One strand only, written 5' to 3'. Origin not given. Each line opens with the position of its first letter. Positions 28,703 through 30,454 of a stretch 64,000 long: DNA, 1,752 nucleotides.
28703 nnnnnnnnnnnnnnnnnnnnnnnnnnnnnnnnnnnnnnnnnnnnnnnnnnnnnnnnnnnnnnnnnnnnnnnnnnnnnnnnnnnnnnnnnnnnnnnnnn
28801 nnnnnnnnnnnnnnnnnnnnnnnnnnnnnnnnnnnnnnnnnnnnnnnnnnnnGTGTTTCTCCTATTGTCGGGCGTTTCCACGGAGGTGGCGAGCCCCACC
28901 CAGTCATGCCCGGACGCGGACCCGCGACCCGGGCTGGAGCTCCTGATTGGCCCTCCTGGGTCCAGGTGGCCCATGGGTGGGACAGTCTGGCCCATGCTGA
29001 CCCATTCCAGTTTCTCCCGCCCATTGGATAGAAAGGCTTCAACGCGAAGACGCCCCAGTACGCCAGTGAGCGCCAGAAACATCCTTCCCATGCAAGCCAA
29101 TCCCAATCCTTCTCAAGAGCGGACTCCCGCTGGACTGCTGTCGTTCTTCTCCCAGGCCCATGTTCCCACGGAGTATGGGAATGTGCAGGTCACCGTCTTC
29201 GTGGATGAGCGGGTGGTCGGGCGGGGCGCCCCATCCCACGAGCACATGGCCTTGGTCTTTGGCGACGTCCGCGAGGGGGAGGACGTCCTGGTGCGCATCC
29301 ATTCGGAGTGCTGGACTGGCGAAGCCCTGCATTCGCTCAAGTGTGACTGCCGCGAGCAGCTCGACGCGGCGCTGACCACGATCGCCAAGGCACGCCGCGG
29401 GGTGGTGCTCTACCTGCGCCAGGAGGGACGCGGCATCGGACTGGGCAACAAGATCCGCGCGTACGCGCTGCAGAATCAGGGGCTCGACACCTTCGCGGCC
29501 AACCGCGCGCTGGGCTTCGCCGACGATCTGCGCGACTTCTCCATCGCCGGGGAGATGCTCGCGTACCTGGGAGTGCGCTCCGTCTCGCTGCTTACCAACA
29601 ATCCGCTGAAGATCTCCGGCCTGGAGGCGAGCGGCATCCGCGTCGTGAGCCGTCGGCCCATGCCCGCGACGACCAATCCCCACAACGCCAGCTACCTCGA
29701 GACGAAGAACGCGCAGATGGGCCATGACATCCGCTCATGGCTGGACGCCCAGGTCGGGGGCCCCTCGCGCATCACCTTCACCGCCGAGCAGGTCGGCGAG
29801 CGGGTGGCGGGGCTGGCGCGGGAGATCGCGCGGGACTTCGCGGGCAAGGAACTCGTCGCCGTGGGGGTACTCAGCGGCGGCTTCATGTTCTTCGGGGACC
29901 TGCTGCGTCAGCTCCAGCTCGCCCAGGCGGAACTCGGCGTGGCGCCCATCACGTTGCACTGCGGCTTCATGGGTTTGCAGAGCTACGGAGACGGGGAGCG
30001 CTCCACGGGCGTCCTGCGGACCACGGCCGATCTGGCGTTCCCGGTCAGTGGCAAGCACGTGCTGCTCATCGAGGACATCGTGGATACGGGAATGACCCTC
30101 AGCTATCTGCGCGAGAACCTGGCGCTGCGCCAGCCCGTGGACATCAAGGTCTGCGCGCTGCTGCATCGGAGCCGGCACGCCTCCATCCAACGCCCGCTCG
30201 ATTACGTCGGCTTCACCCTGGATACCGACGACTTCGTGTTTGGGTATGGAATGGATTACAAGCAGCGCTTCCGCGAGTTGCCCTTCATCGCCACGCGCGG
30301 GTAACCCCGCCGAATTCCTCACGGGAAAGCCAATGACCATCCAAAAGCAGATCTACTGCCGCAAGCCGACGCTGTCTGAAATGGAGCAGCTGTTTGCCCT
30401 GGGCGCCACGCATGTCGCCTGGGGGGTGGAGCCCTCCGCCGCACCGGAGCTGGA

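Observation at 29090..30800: GTP cyclohydrolase II fused to HGPRT, followed by a TrpF-like isomerase gene that has been cut by an IS5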

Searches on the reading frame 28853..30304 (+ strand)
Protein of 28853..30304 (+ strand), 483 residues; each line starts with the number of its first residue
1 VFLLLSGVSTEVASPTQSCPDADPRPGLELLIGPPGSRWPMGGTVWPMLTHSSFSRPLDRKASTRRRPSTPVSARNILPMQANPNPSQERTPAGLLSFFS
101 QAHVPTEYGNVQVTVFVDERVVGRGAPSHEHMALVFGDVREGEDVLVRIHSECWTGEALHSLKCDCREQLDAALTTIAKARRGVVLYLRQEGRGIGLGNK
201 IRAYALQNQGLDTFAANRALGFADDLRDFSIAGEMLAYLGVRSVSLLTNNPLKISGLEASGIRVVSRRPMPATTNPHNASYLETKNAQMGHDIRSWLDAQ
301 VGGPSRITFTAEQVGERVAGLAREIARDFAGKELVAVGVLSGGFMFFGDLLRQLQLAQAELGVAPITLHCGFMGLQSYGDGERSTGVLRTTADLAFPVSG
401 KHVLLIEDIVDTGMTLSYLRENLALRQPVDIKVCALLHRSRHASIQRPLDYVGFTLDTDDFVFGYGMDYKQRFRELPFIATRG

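Call 3: search_protein_families(library=pfam, proteins=[window:28853-30304:+], max_evalue=0.1)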
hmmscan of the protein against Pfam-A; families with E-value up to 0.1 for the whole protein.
window:28853-30304:+ (483 aa): 2 families
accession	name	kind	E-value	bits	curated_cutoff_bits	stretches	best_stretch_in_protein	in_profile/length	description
PF00925.25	GTP_cyclohydro2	-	8.8e-59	198.2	23.3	1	101-269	5-165/165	GTP cyclohydrolase II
PF00156.33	Pribosyltran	-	7.7e-20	71.2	26.3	1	313-469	10-157/158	Phosphoribosyl transferase domain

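Call 4: search_protein_families(library=ncbifam, proteins=[window:28853-30304:+], max_evalue=0.1)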
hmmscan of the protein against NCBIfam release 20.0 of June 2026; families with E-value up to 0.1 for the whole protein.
window:28853-30304:+ (483 aa): 17 families
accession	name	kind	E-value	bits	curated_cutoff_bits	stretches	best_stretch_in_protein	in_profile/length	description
NF001591.0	PRK00393.1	subfamily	6.6e-74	247.6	148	1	98-294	6-195/199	GTP cyclohydrolase II RibA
TIGR00505.1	ribA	equivalog_domain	5.4e-72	241.3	205.85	1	100-292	4-190/191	GTP cyclohydrolase II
NF006803.0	PRK09311.1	equivalog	6.8e-71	239.2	569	1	100-295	216-406/417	bifunctional 3,4-dihydroxy-2-butanone-4-phosphate synthase/GTP cyclohydrolase II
NF006806.0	PRK09319.1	equivalog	5.7e-68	229.9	764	1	100-295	220-411/561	bifunctional 3,4-dihydroxy-2-butanone-4-phosphate synthase/GTP cyclohydrolase II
NF006805.0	PRK09318.1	equivalog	3.1e-59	200.9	486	1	95-294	191-381/387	bifunctional 3,4-dihydroxy-2-butanone-4-phosphate synthase/GTP cyclohydrolase II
NF006456.0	PRK08815.1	equivalog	3.1e-54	184.7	464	1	120-293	191-365/376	GTP cyclohydrolase II RibA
TIGR01203.1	HGPRTase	equivalog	6.1e-47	159.5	150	1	309-480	3-164/167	hypoxanthine phosphoribosyltransferase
NF006605.0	PRK09162.1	equivalog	6.5e-24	84.3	181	1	306-479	15-177/183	hypoxanthine-guanine phosphoribosyltransferase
NF010626.1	PRK14019.1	equivalog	1.4e-12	47.3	513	1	99-266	208-359/364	bifunctional 3,4-dihydroxy-2-butanone-4-phosphate synthase/GTP cyclohydrolase II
NF005536.0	PRK07198.1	equivalog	3.9e-10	39.1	403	1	136-280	227-386/419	GTP cyclohydrolase II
NF003545.0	PRK05205.1-1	equivalog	1.2e-05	24.8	140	1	326-442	22-132/171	bifunctional pyr operon transcriptional regulator/uracil phosphoribosyltransferase PyrR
NF003548.0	PRK05205.1-4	equivalog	0.00065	19.6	218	1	333-458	32-148/173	bifunctional pyr operon transcriptional regulator/uracil phosphoribosyltransferase PyrR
NF009132.0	PRK12485.1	equivalog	0.0014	17.8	693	1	103-269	213-366/369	bifunctional 3,4-dihydroxy-2-butanone-4-phosphate synthase/GTP cyclohydrolase II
NF006613.0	PRK09177.1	equivalog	0.0054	16.3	138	1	375-423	65-109/159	xanthine phosphoribosyltransferase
NF003549.0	PRK05205.1-5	equivalog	0.0055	16.2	138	1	312-458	12-157/182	bifunctional pyr operon transcriptional regulator/uracil phosphoribosyltransferase PyrR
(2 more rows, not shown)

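Call 5: find_homologous_proteins(query=window:29090-30301:+, max_evalue=0.00001)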
Query window:29090-30301:+ (404 aa): 6020 proteins with E <= 0.00001 among 8000 candidates; the best 120 are listed.
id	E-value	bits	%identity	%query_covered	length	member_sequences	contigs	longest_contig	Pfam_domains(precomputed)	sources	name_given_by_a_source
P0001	6.1e-269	909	100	100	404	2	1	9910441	PF00925.26,PF00156.34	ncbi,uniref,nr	ncbi:GTP cyclohydrolase II [Melittangium boletus]|uniref:GTP cyclohydrolase-2 n=1 Tax=Melittangium b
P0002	5.5e-222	755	82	100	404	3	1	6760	PF00925.26,PF00156.34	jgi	jgi:GTP cyclohydrolase II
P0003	1.3e-200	684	77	98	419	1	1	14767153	PF00925.26,PF00156.34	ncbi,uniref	ncbi:GTP cyclohydrolase II [Sorangium sp. So ce1151]|uniref:GTP cyclohydrolase II n=1 Tax=Sorangium 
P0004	2.0e-141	489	56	97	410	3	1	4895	PF00925.26,PF00156.34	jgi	jgi:GTP cyclohydrolase II/3,4-dihydroxy 2-butanone 4-phosphate synthase/GTP cyclohydrolase II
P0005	3.1e-138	479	56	95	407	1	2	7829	PF00925.26,PF00156.34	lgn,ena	-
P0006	2.2e-136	473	55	95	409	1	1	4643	PF00925.26,PF00156.34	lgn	-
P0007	4.7e-87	310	71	51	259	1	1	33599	PF00925.26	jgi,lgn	jgi:GTP cyclohydrolase II/3,4-dihydroxy 2-butanone 4-phosphate synthase/GTP cyclohydrolase II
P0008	1.1e-74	270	62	49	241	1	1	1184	PF00925.26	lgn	-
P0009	5.4e-74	267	64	49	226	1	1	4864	PF00925.26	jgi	jgi:GTP cyclohydrolase II/3,4-dihydroxy 2-butanone 4-phosphate synthase/GTP cyclohydrolase II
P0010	8.2e-74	267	61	49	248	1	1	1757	PF00925.26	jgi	jgi:GTP cyclohydrolase II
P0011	3.4e-73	265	62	49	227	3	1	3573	PF00925.26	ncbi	-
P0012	4.7e-73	264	63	49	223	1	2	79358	PF00925.26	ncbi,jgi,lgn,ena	-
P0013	1.1e-72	263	61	49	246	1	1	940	PF00925.26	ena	-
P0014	1.5e-72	263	62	52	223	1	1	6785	PF00925.26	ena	-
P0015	1.6e-71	259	63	49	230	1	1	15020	PF00925.26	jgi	jgi:GTP cyclohydrolase II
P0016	6.2e-71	257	61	49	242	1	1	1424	PF00925.26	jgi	jgi:GTP cyclohydrolase II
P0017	9.9e-71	257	58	53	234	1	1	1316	PF00925.26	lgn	-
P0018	9.9e-71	257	61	49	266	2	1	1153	PF00925.26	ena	-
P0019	1.3e-70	256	61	50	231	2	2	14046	PF00925.26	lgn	-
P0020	1.3e-70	256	62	49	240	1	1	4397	PF00925.26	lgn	-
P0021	1.6e-70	256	61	49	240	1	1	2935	PF00925.26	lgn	-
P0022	2.8e-70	255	60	52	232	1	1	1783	PF00925.26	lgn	-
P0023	3.4e-70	255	63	48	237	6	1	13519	PF00925.26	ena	-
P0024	4.2e-70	255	62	49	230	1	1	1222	PF00925.26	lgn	-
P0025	5.2e-70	254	60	51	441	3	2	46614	PF13847.13,PF00925.26,PF13489.13,PF05175.21,PF13649.13,PF01209.25,PF08241.19,PF08242.19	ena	-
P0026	5.5e-70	254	62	49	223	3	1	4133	PF00925.26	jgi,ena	-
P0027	7.1e-70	254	63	49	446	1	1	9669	PF13847.13,PF00925.26,PF13489.13,PF05175.21,PF13649.13,PF01209.25,PF08241.19,PF08242.19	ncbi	-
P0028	1.2e-69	253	64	49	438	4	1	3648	PF13847.13,PF00925.26,PF13489.13,PF05175.21,PF13649.13,PF01209.25,PF08241.19,PF08242.19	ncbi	-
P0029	3.6e-69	252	64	49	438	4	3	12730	PF13847.13,PF00925.26,PF13489.13,PF05175.21,PF13649.13,PF01170.25,PF01209.25,PF08241.19,PF08242.19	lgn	-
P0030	9.9e-69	250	57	55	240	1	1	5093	PF00925.26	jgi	jgi:GTP cyclohydrolase II/3,4-dihydroxy 2-butanone 4-phosphate synthase/GTP cyclohydrolase II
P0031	1.1e-68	250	64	49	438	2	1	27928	PF13847.13,PF00925.26,PF13489.13,PF05175.21,PF13649.13,PF01209.25,PF08241.19,PF08242.19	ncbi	-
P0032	1.3e-68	250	58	54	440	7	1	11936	PF13847.13,PF00925.26,PF13489.13,PF05175.21,PF13649.13,PF12847.14,PF01209.25,PF08241.19,PF08242.19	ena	-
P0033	1.7e-68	249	60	50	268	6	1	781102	PF00925.26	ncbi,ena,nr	ncbi:MAG: GTP cyclohydrolase II [Deltaproteobacteria bacterium]|nr:GTP cyclohydrolase II [Deltaprote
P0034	3.1e-68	248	55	56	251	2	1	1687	PF00925.26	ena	-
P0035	3.7e-68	248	62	48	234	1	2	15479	PF00925.26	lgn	-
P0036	9.7e-68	247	58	48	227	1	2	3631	PF00925.26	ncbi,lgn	-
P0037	1.1e-67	247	59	51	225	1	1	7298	PF00925.26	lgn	-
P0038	2.7e-67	245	58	50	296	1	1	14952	PF00925.26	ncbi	-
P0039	2.8e-67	245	57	51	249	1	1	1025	PF00925.26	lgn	-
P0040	3.2e-67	245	54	58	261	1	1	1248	PF00925.26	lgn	-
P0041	3.2e-67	245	62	48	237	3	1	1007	PF00925.26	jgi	jgi:GTP cyclohydrolase II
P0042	4.6e-67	245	55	52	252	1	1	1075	PF00925.26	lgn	-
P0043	9.9e-67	243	61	49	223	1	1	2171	PF00925.26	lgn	-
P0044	1.2e-66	243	54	57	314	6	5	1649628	PF00925.26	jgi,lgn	jgi:GTP cyclohydrolase II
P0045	1.9e-66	243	63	45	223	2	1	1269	PF00925.26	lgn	-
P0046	2.4e-66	242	60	50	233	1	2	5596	PF00925.26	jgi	jgi:GTP cyclohydrolase II/3,4-dihydroxy 2-butanone 4-phosphate synthase/GTP cyclohydrolase II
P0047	4.5e-66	241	56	51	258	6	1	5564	PF00925.26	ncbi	-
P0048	5.2e-66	241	59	49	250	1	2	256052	PF00925.26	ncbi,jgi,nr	ncbi:MAG: GTP cyclohydrolase II [Sandaracinaceae bacterium]|jgi:GTP cyclohydrolase II/3,4-dihydroxy 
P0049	8.7e-66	240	61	48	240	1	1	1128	PF00925.26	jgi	jgi:GTP cyclohydrolase II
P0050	9.3e-66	240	60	48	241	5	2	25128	PF00925.26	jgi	-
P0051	9.4e-66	240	59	51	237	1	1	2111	PF00925.26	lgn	-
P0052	1.1e-65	240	55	52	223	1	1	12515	PF00925.26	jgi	jgi:GTP cyclohydrolase II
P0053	1.2e-65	240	54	53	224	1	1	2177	PF00925.26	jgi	jgi:GTP cyclohydrolase II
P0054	1.3e-65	240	59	49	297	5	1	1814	PF00925.26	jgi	jgi:GTP cyclohydrolase II/3,4-dihydroxy 2-butanone 4-phosphate synthase/GTP cyclohydrolase II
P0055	1.5e-65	240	57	53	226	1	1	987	PF00925.26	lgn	-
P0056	1.9e-65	239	61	48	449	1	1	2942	PF00925.26,PF00697.29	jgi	jgi:GTP cyclohydrolase II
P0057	3.2e-65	239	59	49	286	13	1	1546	PF00925.26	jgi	jgi:GTP cyclohydrolase II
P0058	3.5e-65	238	58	48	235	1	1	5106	PF00925.26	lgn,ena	-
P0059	3.7e-65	238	61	48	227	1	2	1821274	PF00925.26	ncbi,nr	ncbi:MAG: GTP cyclohydrolase II [Sandaracinaceae bacterium]|nr:GTP cyclohydrolase II [Sandaracinacea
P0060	5.1e-65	238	58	51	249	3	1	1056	PF00925.26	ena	-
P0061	5.8e-65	238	54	54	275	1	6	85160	PF00925.26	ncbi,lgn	-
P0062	6.4e-65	238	58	50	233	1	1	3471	PF00925.26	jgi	jgi:GTP cyclohydrolase II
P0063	6.9e-65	237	58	48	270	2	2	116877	PF00925.26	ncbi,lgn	-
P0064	7.2e-65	237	59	49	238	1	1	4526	PF00925.26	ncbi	-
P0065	8.3e-65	237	53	58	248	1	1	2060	PF00925.26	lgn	-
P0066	9.0e-65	237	59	52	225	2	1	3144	PF00925.26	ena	-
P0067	9.0e-65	237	58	50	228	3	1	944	PF00925.26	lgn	-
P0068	1.0e-64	237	59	49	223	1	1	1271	PF00925.26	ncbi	-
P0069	1.0e-64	237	56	55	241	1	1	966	PF00925.26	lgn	-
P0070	1.0e-64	237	60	52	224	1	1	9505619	PF00925.26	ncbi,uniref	ncbi:GTP cyclohydrolase II [Myxococcus sp. Y35]|uniref:GTP cyclohydrolase II n=1 Tax=Pseudomyxococcu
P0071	1.1e-64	237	59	50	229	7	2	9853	PF00925.26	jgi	jgi:GTP cyclohydrolase II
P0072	1.1e-64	237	60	49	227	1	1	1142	PF00925.26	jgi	jgi:GTP cyclohydrolase II/3,4-dihydroxy 2-butanone 4-phosphate synthase/GTP cyclohydrolase II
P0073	1.1e-64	237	55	55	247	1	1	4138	PF00925.26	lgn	-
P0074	1.1e-64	237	58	52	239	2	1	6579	PF00925.26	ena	-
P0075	1.2e-64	237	56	52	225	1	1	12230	PF00925.26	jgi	jgi:GTP cyclohydrolase II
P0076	1.3e-64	237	59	49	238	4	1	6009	PF00925.26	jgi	jgi:GTP cyclohydrolase II/3,4-dihydroxy 2-butanone 4-phosphate synthase/GTP cyclohydrolase II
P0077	1.3e-64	237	58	48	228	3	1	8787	PF00925.26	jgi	jgi:GTP cyclohydrolase II/3,4-dihydroxy 2-butanone 4-phosphate synthase/GTP cyclohydrolase II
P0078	1.4e-64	236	57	50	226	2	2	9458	PF00925.26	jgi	jgi:GTP cyclohydrolase II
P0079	1.5e-64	236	57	52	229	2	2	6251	PF00925.26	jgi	jgi:GTP cyclohydrolase II/3,4-dihydroxy 2-butanone 4-phosphate synthase/GTP cyclohydrolase II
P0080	1.6e-64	236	59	49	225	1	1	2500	PF00925.26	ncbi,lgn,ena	-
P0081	1.9e-64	236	58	48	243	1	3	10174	PF00925.26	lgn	-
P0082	2.2e-64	236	61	49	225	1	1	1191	PF00925.26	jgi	jgi:GTP cyclohydrolase II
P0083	2.4e-64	236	55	53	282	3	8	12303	PF00925.26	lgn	-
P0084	2.4e-64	236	58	50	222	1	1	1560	PF00925.26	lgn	-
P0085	2.4e-64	236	57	52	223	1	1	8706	PF00925.26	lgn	-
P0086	2.4e-64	236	60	49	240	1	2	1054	PF00925.26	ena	-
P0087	2.5e-64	236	60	48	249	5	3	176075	PF00925.26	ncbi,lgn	-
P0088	2.7e-64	236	60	48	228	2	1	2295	PF00925.26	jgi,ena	-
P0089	3.2e-64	235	58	50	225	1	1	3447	PF00925.26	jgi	jgi:GTP cyclohydrolase II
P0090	3.4e-64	235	57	52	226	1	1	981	PF00925.26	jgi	jgi:GTP cyclohydrolase II/3,4-dihydroxy 2-butanone 4-phosphate synthase/GTP cyclohydrolase II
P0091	3.4e-64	235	56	53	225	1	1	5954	PF00925.26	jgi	jgi:GTP cyclohydrolase II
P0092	3.5e-64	235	58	51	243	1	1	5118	PF00925.26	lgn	-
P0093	3.8e-64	235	56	55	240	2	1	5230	PF00925.26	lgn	-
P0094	4.0e-64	235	57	52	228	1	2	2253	PF00925.26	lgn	-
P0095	4.2e-64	235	59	49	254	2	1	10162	PF00925.26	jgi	jgi:GTP cyclohydrolase II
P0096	4.4e-64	235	58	50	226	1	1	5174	PF00925.26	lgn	-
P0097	4.5e-64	235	57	50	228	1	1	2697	PF00925.26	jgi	jgi:GTP cyclohydrolase II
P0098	4.6e-64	235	59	50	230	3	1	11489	PF00925.26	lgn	-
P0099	4.7e-64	235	59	49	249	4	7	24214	PF00925.26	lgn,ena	-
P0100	5.2e-64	235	55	54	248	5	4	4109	PF00925.26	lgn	-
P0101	5.6e-64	234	53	53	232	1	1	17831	PF00925.26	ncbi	-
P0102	5.7e-64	234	59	48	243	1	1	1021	PF00925.26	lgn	-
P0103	5.7e-64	234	57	51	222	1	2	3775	PF00925.26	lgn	-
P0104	6.2e-64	234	60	49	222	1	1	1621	PF00925.26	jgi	jgi:GTP cyclohydrolase II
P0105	6.3e-64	234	56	51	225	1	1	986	PF00925.26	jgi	jgi:GTP cyclohydrolase II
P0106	6.6e-64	234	56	49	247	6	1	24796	PF00925.26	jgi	jgi:GTP cyclohydrolase II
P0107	6.7e-64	234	59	48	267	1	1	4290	PF00925.26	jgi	jgi:GTP cyclohydrolase II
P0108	6.8e-64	234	56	48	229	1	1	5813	PF00925.26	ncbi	-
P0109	6.8e-64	234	57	50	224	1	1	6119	PF00925.26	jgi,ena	-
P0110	6.9e-64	234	57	53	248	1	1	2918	PF00925.26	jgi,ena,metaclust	metaclust:\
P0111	6.9e-64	234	57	50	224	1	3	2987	PF00925.26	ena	-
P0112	7.1e-64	234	51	57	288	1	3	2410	PF00925.26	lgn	-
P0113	7.3e-64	234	57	49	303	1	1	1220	PF00925.26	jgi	jgi:GTP cyclohydrolase II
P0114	7.5e-64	234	60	49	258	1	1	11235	PF00925.26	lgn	-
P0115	9.4e-64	234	57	49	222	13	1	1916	PF00925.26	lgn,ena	-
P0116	9.5e-64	234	54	51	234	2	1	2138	PF00925.26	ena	-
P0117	9.5e-64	234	57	52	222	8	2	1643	PF00925.26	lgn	-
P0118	1.0e-63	234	57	50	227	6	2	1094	PF00925.26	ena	-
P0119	1.1e-63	234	57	50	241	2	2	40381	PF00925.26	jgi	jgi:GTP cyclohydrolase II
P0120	1.1e-63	233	58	49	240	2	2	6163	PF00925.26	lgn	-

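Call 10: find_encoding_contigs(protein=P0003, flank=10000, max_places=2)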
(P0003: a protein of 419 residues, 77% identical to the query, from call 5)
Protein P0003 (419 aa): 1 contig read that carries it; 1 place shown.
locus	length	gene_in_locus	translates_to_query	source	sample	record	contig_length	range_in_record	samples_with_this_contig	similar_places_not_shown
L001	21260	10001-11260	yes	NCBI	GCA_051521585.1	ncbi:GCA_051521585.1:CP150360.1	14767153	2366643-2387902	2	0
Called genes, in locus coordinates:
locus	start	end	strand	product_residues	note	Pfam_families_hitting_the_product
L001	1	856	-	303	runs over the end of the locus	PF11617:Cu-binding_MopE (faint)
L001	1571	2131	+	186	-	-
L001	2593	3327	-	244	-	-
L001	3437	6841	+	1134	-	PF02898:NO_synthase, PF00258:Flavodoxin_1, PF00667:FAD_binding_1, PF00175:NAD_binding_1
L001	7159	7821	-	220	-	-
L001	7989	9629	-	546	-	PF13522:GATase_6, PF12481:DUF3700 (weak), PF13537:GATase_7, PF00733:Asn_synthase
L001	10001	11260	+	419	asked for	PF00925:GTP_cyclohydro2, PF00156:Pribosyltran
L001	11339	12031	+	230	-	PF00697:PRAI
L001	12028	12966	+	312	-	-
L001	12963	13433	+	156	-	PF00186:DHFR_1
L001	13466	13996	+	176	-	PF01590:GAF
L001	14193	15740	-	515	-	-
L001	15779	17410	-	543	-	-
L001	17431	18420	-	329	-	-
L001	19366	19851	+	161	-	-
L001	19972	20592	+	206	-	PF04542:Sigma70_r2, PF08281:Sigma70_r4_2 (weak)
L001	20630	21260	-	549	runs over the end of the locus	PF24517:CBM96, PF00149:Metallophos (weak)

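Call 11: find_encoding_contigs(protein=P0002, flank=10000, max_places=3)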
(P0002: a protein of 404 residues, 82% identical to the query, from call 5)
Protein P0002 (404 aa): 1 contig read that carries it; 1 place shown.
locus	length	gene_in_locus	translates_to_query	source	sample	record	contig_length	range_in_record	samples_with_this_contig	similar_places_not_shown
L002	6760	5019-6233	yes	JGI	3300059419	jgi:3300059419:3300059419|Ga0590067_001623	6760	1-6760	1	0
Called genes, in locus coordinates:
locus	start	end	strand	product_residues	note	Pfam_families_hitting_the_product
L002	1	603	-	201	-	?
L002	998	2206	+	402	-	-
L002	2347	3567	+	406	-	PF00668:Condensation (faint), PF16911:PapA_C (weak)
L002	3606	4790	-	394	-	-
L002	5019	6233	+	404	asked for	PF00925:GTP_cyclohydro2, PF00156:Pribosyltran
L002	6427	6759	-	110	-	?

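Call 12: find_encoding_contigs(protein=P0001, flank=10000, max_places=2)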
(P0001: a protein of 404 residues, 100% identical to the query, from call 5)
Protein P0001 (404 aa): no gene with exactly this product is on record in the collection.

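Call 13: find_encoding_contigs(protein=P0004, flank=10000, max_places=3)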
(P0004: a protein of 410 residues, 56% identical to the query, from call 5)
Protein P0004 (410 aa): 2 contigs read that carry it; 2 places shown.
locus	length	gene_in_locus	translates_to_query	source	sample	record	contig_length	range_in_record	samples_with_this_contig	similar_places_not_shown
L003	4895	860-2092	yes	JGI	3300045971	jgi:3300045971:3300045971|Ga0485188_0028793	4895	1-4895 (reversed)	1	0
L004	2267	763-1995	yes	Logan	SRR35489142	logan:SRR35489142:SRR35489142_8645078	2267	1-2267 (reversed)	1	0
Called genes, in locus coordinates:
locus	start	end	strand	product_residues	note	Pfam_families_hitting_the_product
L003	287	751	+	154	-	PF00156:Pribosyltran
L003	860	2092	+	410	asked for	PF00925:GTP_cyclohydro2, PF00156:Pribosyltran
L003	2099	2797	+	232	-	PF00697:PRAI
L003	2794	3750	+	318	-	-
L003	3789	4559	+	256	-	PF01209:Ubie_methyltran (weak), PF13489:Methyltransf_23 (weak), PF13847:Methyltransf_31, PF08241:Methyltransf_11, PF08242:Methyltransf_12 (weak), PF13649:Methyltransf_25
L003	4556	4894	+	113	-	?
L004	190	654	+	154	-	PF00156:Pribosyltran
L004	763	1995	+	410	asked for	PF00925:GTP_cyclohydro2, PF00156:Pribosyltran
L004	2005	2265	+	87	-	?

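Call 14: find_encoding_contigs(protein=P0005, flank=10000, max_places=3)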
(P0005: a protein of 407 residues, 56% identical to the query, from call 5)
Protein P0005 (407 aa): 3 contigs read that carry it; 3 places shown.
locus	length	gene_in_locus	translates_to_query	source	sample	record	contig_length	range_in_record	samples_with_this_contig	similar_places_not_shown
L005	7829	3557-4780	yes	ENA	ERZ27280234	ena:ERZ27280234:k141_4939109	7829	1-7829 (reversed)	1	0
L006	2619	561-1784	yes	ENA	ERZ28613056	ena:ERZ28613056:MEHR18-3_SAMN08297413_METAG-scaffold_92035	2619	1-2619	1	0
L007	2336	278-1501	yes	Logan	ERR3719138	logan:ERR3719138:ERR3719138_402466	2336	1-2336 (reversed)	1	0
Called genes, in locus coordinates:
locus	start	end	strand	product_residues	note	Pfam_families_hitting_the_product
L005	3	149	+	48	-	?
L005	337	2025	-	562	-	-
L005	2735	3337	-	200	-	PF01209:Ubie_methyltran (weak), PF13489:Methyltransf_23 (weak), PF13847:Methyltransf_31, PF08241:Methyltransf_11, PF08242:Methyltransf_12, PF13649:Methyltransf_25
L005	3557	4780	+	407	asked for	PF00925:GTP_cyclohydro2, PF00156:Pribosyltran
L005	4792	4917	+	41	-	-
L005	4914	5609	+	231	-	PF00697:PRAI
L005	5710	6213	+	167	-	PF00186:DHFR_1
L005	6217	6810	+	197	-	PF01590:GAF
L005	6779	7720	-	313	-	-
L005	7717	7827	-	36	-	?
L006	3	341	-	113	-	?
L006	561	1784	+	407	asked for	PF00925:GTP_cyclohydro2, PF00156:Pribosyltran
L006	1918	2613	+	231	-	PF00697:PRAI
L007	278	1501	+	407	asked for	PF00925:GTP_cyclohydro2, PF00156:Pribosyltran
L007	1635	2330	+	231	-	PF00697:PRAI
